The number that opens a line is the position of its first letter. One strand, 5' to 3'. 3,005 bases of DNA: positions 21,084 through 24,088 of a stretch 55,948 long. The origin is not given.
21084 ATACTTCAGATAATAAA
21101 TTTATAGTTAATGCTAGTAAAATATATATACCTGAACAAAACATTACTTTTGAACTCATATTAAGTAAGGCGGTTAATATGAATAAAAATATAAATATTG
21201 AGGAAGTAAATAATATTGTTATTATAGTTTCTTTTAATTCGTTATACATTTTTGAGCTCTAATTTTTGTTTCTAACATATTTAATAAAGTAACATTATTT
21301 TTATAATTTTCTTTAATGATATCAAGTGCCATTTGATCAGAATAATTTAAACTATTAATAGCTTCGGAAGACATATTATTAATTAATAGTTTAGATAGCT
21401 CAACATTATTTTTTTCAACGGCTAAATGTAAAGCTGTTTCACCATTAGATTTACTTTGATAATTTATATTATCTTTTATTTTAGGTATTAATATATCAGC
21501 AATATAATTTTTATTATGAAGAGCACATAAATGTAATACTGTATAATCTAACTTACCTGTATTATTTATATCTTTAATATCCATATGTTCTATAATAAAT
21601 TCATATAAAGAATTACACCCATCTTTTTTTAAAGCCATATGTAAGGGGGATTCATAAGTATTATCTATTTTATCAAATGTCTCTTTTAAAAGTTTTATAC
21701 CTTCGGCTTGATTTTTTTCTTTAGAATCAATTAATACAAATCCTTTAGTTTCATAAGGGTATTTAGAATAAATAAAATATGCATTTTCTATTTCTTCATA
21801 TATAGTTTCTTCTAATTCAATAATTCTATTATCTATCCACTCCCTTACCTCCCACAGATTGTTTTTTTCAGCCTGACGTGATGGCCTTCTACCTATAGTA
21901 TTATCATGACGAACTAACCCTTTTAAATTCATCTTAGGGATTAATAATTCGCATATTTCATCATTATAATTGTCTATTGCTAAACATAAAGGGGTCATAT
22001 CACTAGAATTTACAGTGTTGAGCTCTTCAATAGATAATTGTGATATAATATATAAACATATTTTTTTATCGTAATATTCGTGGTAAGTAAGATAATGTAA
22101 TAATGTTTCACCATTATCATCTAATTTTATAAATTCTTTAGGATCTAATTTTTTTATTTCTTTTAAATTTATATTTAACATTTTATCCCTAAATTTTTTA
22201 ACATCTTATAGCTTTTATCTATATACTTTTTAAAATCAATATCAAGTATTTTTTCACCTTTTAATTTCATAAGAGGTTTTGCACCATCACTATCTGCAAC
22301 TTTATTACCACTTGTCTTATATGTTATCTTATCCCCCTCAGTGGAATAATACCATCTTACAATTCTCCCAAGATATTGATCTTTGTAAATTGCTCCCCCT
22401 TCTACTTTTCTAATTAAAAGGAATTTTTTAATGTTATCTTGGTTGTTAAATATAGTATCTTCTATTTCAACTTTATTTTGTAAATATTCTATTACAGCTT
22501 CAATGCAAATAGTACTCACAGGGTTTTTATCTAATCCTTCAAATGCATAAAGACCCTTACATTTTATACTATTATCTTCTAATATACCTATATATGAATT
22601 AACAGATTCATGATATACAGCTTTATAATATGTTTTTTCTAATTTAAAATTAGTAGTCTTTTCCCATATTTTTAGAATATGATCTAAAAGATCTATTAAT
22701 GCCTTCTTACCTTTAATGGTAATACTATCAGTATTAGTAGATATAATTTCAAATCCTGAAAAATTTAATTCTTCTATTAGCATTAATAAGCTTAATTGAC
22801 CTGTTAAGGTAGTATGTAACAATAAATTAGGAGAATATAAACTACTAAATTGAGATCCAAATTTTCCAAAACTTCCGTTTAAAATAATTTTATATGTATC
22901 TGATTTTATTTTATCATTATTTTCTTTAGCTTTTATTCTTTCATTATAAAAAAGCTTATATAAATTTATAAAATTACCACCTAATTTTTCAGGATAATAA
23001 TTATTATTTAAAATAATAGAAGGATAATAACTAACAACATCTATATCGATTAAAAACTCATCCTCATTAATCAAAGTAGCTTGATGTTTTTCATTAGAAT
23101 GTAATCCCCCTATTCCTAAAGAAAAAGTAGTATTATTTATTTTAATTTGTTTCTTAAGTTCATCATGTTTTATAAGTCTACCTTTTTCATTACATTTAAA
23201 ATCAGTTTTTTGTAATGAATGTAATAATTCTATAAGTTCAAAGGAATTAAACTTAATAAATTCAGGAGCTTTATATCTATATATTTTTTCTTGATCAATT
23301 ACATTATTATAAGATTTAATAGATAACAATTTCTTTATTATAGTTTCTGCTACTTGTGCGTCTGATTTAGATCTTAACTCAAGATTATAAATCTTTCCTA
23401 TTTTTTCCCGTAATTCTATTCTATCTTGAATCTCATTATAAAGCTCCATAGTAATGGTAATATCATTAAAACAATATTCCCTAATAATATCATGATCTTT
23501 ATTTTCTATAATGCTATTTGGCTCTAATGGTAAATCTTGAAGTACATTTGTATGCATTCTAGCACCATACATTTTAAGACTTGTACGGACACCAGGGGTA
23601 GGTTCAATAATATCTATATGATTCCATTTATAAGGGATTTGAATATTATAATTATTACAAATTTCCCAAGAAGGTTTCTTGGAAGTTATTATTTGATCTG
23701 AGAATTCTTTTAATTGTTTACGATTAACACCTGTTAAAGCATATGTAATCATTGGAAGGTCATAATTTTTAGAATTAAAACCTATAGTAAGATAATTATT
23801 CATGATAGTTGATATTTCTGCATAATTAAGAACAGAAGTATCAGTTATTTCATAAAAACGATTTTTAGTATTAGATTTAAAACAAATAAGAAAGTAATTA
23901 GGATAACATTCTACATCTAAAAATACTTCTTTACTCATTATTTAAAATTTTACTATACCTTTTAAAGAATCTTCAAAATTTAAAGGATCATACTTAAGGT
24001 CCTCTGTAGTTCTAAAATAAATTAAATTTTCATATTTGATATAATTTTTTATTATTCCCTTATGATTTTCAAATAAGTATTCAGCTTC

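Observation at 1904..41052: Dispersed eukaryote-interaction gene set in a lytic-looking tailed phage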

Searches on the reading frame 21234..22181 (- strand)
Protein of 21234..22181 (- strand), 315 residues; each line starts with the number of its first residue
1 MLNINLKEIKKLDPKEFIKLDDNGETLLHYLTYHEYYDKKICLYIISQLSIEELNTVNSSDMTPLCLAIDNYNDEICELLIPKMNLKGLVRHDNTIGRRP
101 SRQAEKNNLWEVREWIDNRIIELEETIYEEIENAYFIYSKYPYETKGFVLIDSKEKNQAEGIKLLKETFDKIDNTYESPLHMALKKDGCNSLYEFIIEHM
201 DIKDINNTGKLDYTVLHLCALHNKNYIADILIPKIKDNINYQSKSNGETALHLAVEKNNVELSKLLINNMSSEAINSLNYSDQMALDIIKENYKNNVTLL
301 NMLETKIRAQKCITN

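Call 4: search_protein_families(library=pfam, proteins=[window:21234-22181:-], max_evalue=0.01)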
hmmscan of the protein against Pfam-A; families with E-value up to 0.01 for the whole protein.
window:21234-22181:- (315 aa): 5 families
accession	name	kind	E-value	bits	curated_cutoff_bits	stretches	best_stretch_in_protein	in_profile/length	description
PF12796.13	Ank_2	-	1.8e-23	83.3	27.3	4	180-269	1-82/90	Ankyrin repeats (3 copies)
PF00023.36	Ank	-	2.1e-14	53.3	21.1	1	246-269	1-24/33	Ankyrin repeat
PF13637.12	Ank_4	-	9.3e-11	42.1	22.7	1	238-267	22-50/50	Ankyrin repeats (many copies)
PF13857.12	Ank_5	-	4.2e-07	30.6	27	0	246-274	15-41/56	Ankyrin repeats (many copies)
PF13606.12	Ank_3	-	4.6e-07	30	22.3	0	246-268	1-23/30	Ankyrin repeat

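Call 17: search_protein_families(library=ncbifam, proteins=[window:21234-22181:-], max_evalue=0.1)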
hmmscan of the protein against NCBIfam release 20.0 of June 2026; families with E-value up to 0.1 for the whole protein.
window:21234-22181:- (315 aa): 5 families
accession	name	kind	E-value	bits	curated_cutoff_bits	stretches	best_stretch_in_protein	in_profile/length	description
NF043023.1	T4SS_AnkH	equivalog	2.8e-08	33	600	1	203-272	23-90/467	Dot/Icm T4SS effector AnkH/LegA3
NF041931.2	MzaA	equivalog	5.6e-06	25.5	800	1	205-290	28-111/726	MZA anti-phage system associated sigma-70 family RNA polymerase sigma factor MzaA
NF043029.1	T4SS_AnkY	equivalog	6.5e-06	24.9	600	1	195-280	440-524/543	Dot/Icm T4SS effector AnkY/LegA9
TIGR00870.1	trp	subfamily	2.5e-05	22.6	498.75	1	169-269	48-153/747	transient-receptor-potential calcium channel protein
NF043022.1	T4SS_AnkG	equivalog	0.00022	20.2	500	1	178-285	298-402/455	Dot/Icm T4SS effector AnkG/AnkZ/LegA7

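Call 77: search_protein_families(library=phrogs, proteins=[window:21234-22181:-], max_evalue=0.001)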
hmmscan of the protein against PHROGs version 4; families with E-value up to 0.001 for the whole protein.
window:21234-22181:- (315 aa): 1 family
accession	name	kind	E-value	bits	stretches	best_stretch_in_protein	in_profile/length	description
phrog_9262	-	unknown function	1.2e-05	25.9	0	164-294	25-155/253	-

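Call 78: search_protein_families(library=padloc, proteins=[window:21234-22181:-], max_evalue=0.001)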
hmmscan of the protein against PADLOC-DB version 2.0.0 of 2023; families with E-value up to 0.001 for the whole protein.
window:21234-22181:- (315 aa): 1 family
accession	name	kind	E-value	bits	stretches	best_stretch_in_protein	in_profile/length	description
PDLC04783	PDC-M72A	-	4.3e-07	27.5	1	172-300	225-348/392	-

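Call 88: find_homologous_proteins(query=window:21234-22181:-, max_evalue=0.00001)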
Query window:21234-22181:- (315 aa): 4 proteins with E <= 0.00001 among 1716 candidates.
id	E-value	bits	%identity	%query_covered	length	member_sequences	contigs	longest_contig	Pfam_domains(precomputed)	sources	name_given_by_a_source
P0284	3.0e-202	688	100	100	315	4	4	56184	PF13606.13,PF13857.13,PF12796.14,PF00023.37,PF13637.13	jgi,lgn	jgi:ankyrin repeat protein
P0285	4.6e-90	320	54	97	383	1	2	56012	PF13606.13,PF13857.13,PF12796.14,PF00023.37,PF13637.13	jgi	jgi:ankyrin repeat protein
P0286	7.3e-11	60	27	82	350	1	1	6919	PF13606.13,PF13857.13,PF12796.14,PF00023.37,PF13637.13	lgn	-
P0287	2.2e-7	48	29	31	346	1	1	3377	PF13606.13,PF13857.13,PF12796.14,PF00023.37,PF13637.13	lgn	-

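Call 89: find_encoding_contigs(protein=P0285, flank=10000, max_places=2)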
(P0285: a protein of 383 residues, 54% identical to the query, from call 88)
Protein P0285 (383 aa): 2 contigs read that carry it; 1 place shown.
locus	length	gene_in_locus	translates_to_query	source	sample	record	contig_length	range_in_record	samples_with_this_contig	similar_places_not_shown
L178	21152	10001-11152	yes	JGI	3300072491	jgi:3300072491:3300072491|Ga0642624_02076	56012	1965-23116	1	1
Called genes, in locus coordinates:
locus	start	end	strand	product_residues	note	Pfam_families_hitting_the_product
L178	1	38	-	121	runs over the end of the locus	-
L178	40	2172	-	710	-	PF08707:PriCT_2, PF05272:VapE-like_dom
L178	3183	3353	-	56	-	-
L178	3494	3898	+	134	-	-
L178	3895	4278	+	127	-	-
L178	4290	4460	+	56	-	-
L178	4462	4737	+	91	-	-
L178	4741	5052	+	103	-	-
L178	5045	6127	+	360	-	PF10926:DUF2800, PF12705:PDDEXK_1 (weak)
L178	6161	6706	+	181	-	PF10991:Enc34_ssDNA-bd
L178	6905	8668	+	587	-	-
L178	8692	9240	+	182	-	-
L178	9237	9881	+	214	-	PF02223:Thymidylate_kin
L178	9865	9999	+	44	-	-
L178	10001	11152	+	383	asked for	PF13857:Ank_5 (faint), PF00023:Ank (faint), PF13606:Ank_3 (faint), PF13637:Ank_4 (faint), PF12796:Ank_2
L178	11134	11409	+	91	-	-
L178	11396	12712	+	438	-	PF00176:SNF2-rel_dom, PF00270:DEAD, PF04851:ResIII, PF00271:Helicase_C (faint)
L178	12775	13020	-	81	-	-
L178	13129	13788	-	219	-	-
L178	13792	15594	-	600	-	-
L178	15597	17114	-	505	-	-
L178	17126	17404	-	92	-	-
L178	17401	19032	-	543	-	-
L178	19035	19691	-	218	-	PF24175:SU10_adaptor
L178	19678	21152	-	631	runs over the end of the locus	-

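Call 90: find_encoding_contigs(protein=P0284, flank=3000, max_places=5)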
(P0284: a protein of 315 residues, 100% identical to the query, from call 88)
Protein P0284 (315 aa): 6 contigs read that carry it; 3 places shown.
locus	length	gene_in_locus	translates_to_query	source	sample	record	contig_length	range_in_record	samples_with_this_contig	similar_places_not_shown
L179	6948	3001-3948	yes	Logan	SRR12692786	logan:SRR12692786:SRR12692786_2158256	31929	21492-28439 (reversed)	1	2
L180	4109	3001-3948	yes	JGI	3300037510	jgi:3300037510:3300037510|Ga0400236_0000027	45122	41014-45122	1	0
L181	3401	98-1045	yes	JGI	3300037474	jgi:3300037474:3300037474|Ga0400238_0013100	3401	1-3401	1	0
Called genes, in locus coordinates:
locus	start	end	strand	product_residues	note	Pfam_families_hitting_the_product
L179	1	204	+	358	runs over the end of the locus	PF10926:DUF2800, PF12705:PDDEXK_1 (weak)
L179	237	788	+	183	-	PF10991:Enc34_ssDNA-bd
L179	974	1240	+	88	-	-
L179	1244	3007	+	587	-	-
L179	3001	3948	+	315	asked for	PF13637:Ank_4 (faint), PF13857:Ank_5 (faint), PF00023:Ank (faint), PF13606:Ank_3 (faint), PF12796:Ank_2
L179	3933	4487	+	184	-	PF02592:Vut_1 (faint)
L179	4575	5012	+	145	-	PF00023:Ank (faint), PF12796:Ank_2, PF13606:Ank_3 (faint)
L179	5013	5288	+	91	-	-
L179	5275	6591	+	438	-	PF00176:SNF2-rel_dom, PF00270:DEAD, PF04851:ResIII, PF00271:Helicase_C (weak)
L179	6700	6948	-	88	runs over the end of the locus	-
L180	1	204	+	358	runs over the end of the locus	PF10926:DUF2800, PF12705:PDDEXK_1 (weak)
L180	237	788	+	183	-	PF10991:Enc34_ssDNA-bd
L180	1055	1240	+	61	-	-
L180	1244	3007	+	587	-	-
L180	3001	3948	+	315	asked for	PF13637:Ank_4 (faint), PF13857:Ank_5 (faint), PF00023:Ank (faint), PF13606:Ank_3 (faint), PF12796:Ank_2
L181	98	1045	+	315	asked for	PF13637:Ank_4 (faint), PF13857:Ank_5 (faint), PF00023:Ank (faint), PF13606:Ank_3 (faint), PF12796:Ank_2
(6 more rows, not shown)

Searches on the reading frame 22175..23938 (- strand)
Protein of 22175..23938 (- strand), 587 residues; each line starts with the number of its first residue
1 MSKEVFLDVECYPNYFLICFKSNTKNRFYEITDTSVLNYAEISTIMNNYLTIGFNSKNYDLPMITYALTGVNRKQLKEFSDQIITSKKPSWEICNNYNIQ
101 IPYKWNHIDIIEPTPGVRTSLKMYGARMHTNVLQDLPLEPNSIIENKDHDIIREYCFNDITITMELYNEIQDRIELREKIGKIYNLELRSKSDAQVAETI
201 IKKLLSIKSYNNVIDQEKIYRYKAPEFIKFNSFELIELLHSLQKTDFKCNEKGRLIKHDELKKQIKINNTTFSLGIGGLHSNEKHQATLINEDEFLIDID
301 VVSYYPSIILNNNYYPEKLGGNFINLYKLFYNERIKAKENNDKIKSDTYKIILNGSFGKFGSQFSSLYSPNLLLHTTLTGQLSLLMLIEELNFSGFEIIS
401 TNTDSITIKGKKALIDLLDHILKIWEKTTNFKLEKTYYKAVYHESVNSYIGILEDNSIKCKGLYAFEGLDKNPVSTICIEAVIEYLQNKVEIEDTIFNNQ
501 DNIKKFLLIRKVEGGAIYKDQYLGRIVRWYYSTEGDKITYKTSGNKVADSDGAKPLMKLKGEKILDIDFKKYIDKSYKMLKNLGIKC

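Call 7: search_protein_families(library=phrogs, proteins=[window:22175-23938:-], max_evalue=0.001)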
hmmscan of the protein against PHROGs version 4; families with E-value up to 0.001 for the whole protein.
window:22175-23938:- (587 aa): 5 families
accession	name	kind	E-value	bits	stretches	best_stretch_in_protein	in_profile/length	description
phrog_1252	-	DNA, RNA and nucleotide metabolism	5.7e-164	548.2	1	3-584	53-652/663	DNA polymerase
phrog_18505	-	DNA, RNA and nucleotide metabolism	1.7e-27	97.6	1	313-517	6-210/349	DNA polymerase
phrog_4210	-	DNA, RNA and nucleotide metabolism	6.5e-18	64.9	1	5-202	723-907/1304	DNA polymerase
phrog_262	-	DNA, RNA and nucleotide metabolism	3.3e-05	23.1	1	345-413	512-589/856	DNA polymerase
phrog_403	-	DNA, RNA and nucleotide metabolism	0.0004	20.4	0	51-174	144-250/321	DNA polymerase exonuclease subunit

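Call 10: search_dna_similar(query=window:22175-23938:-, collection=phages, mode=protein, max_rows=25)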
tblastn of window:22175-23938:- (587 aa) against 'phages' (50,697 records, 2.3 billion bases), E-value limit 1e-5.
Records with a match: 987; places in all: 988; records where one place covers at least 80% of the query: 564.
Best place of each record, by identity: <60% 987.
By first word of the organism name: Rheinheimera 115; Pseudomonas 98; Vibrio 90; Enterococcus 82; Klebsiella 77; Escherichia 56; Streptomyces 45; uncultured 41; Leuconostoc 39; Rhodobacter 30; and 64 more.
By host as written in the record: - 126; Rheinheimera sp. BAL341 115; Klebsiella pneumoniae 46; Pseudomonas aeruginosa 31; Rhodobacter capsulatus YW1 30; Escherichia coli 23; Enterococcus faecalis 22; Streptomyces griseus ATCC 10137 18; and 274 more.
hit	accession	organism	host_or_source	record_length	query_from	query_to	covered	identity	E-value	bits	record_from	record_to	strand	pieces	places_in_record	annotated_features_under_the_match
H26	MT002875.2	Pseudoalteromonas phage AL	Pseudoalteromonas marina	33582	1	585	100%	43.6%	2e-140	456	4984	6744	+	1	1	putative DNA polymerase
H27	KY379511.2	Pseudoalteromonas phage PHS21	Pseudoalteromonas marina mano4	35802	1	585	100%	43.1%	2e-139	452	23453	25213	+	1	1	hypothetical protein | resolvase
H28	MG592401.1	Vibrio phage 1.017.O._10N.286.55.C11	Vibrio sp. F12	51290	7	585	99%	42.7%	1e-133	436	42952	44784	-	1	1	ribonuclease H-like domain protein | coil containing protein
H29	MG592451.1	Vibrio phage 1.075.O._10N.286.55.B10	Vibrio sp. F12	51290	7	585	99%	42.7%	1e-133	436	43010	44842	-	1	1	ribonuclease H-like domain protein | coil containing protein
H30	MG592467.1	Vibrio phage 1.093.O._10N.286.55.E10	Vibrio sp. F12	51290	7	585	99%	42.7%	1e-133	436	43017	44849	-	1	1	ribonuclease H-like domain protein | coil containing protein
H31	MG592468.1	Vibrio phage 1.094.O._10N.286.55.E12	Vibrio sp. F12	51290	7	585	99%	42.7%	1e-133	436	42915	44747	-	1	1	ribonuclease H-like domain protein | coil containing protein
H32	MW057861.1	Providencia phage PSTCR7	Providencia stuartii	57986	5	584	99%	41.3%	2e-118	392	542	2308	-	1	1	DNA polymerase B region protein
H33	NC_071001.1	Providencia phage PSTCR7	Providencia stuartii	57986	5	584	99%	41.3%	2e-118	392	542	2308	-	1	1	DNA polymerase B region protein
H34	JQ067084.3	Pseudomonas phage PaMx25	Pseudomonas aeruginosa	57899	4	584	98%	41.4%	9e-112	435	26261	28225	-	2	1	putative DNA polymerase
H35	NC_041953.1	Pseudomonas phage PaMx25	Pseudomonas aeruginosa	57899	4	584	98%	41.4%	9e-112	435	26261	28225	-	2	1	DNA polymerase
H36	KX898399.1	Pseudomonas phage JG012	Pseudomonas aeruginosa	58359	4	584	98%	41.4%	1e-111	435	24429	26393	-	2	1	putative DNA polymerase B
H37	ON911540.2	Xanthomonas phage vB_Xar_IVIA-DoCa3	Xanthomonas arboricola pv. juglandis ...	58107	4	584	98%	41.4%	1e-111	434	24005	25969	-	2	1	DNA polymerase B region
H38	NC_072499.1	Xanthomonas phage vB_Xar_IVIA-DoCa3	Xanthomonas arboricola pv. juglandis ...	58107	4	584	98%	41.4%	1e-111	434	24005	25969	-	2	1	DNA polymerase B region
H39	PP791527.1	Pseudomonas phage BL5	Pseudomonas aeruginosa PA14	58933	4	584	98%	41.4%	3e-112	435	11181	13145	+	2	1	DNA polymerase | hypothetical protein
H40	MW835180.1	Pseudomonas phage vB_PaeS_PAJD-1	Pseudomonas aeruginosa PAO1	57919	4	584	98%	41.4%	8e-112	434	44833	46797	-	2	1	DNA polymerase B region protein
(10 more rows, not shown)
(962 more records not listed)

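Call 25: find_related_loci(query=window:22175-23938:-, collection=viral_contigs, flank=10000)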
Query window:22175-23938:- (587 aa) in viral_contigs; peptide patterns used: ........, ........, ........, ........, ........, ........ (x = any residue, [..] = any of these).
22 stretches matched a pattern, but none encodes a relative of the query by tblastn (E <= 1e-3).
